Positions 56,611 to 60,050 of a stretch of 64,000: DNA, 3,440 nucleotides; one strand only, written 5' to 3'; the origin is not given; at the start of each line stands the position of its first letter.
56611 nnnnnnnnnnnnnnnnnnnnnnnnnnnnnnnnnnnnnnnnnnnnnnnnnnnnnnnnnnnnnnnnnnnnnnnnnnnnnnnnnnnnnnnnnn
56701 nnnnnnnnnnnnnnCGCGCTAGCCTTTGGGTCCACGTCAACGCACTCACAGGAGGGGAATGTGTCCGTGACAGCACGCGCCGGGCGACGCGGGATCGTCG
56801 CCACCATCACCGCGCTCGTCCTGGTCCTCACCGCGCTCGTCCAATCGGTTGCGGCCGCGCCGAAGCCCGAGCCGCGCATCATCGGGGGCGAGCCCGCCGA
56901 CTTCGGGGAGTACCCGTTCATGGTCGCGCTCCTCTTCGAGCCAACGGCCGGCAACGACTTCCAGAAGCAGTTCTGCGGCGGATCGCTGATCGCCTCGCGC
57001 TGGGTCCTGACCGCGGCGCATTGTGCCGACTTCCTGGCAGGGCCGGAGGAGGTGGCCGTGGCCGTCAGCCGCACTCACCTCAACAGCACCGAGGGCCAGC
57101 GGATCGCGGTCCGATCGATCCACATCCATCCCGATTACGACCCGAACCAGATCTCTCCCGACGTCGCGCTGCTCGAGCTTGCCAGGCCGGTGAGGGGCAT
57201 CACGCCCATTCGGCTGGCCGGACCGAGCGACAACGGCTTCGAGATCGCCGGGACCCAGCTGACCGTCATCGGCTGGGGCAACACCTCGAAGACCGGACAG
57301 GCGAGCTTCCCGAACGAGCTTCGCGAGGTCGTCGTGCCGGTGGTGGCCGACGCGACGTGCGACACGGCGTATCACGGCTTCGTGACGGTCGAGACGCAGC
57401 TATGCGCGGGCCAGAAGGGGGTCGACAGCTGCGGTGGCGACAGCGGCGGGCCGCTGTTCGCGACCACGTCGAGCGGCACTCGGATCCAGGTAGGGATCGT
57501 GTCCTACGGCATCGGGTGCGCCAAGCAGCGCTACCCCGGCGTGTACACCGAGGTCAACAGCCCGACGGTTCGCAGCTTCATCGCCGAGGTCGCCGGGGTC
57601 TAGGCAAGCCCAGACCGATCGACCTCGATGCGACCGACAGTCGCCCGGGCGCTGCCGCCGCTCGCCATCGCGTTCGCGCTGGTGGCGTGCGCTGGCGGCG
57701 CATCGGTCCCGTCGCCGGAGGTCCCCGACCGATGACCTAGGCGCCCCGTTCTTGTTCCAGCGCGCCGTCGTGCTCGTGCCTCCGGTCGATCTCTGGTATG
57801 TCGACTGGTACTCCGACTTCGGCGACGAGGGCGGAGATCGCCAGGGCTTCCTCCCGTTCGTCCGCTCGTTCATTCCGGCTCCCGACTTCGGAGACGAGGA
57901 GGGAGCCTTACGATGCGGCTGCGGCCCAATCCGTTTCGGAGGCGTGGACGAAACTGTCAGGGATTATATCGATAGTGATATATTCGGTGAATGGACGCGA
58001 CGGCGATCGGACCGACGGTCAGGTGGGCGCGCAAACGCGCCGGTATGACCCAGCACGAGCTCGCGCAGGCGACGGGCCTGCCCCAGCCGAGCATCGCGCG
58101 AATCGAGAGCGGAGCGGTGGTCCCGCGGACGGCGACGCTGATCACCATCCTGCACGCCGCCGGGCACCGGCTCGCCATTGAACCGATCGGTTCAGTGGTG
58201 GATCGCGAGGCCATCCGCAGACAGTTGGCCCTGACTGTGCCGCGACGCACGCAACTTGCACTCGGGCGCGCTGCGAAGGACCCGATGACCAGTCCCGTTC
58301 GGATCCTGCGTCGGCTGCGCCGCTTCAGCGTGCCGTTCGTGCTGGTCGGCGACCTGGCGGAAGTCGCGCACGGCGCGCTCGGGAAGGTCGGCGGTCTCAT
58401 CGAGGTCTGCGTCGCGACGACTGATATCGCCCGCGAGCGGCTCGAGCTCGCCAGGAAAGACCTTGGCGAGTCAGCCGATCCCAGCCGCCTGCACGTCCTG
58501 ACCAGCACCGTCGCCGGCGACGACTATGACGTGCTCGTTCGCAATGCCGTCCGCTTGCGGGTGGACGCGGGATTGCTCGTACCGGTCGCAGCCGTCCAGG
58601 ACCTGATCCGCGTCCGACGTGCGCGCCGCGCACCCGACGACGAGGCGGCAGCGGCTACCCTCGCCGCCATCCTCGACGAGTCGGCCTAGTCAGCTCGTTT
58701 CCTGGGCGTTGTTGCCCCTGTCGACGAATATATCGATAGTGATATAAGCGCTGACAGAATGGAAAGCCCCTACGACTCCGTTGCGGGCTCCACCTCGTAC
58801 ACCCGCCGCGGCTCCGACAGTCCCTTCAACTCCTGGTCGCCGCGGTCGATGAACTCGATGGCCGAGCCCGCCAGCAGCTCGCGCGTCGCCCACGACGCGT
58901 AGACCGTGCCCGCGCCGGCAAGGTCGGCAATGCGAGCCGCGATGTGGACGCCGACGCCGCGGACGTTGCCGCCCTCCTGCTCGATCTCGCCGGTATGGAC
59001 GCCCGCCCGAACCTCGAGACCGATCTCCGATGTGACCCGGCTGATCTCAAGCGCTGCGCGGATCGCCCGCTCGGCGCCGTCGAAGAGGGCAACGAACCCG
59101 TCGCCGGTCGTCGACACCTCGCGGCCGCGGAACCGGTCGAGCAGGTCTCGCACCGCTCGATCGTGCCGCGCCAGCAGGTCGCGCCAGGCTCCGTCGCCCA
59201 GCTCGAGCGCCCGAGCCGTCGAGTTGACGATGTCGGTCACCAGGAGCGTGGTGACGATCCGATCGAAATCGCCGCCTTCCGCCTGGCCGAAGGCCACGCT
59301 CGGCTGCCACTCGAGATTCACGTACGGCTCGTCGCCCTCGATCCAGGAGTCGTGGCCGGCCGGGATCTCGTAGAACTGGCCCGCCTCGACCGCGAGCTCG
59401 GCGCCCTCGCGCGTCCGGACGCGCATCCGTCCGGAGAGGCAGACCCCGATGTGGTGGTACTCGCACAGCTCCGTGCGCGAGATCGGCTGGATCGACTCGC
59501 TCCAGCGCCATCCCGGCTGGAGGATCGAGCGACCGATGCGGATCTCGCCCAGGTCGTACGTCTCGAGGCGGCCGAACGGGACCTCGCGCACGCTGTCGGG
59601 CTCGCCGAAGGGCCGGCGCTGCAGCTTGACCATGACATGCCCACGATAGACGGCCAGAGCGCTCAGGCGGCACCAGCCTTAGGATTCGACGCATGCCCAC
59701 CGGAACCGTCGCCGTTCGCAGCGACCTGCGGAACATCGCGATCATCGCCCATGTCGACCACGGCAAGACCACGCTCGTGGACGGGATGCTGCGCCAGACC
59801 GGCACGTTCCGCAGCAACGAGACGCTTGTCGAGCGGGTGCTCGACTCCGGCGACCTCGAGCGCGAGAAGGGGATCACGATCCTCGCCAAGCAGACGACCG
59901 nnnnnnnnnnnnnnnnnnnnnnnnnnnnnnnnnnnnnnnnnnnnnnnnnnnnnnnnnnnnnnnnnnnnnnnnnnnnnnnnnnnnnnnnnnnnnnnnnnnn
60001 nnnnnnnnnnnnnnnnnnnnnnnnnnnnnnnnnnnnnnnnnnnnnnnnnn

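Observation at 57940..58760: Fused, degenerate paralogue of the XRE-NTase module flanked by perfect 18-bp direct repeats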

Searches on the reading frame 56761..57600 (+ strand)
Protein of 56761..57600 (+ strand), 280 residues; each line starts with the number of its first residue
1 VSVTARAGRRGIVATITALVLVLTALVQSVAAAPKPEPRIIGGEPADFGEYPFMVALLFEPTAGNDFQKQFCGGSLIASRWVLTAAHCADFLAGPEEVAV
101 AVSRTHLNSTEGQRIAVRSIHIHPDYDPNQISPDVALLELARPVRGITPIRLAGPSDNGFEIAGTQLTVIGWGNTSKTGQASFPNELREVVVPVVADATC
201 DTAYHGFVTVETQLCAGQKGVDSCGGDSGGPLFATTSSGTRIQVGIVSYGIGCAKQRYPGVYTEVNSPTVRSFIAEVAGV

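Call 6: search_protein_families(library=pfam, proteins=[window:56761-57600:+], max_evalue=1)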
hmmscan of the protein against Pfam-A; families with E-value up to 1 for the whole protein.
window:56761-57600:+ (280 aa): 2 families
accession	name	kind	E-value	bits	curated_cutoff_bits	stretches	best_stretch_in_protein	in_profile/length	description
PF00089.32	Trypsin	-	9.9e-55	186.2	20.6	1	40-266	1-214/220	Trypsin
PF13365.12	Trypsin_2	-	1.6e-07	32.6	27.6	1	74-235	3-137/144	Trypsin-like peptidase domain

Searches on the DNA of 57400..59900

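Call 51: search_rna_families(source=window, start=57400, end=59900, threshold=evalue, max_evalue=1)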
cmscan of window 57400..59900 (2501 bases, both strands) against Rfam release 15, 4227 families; matches with E-value up to 1: 0.
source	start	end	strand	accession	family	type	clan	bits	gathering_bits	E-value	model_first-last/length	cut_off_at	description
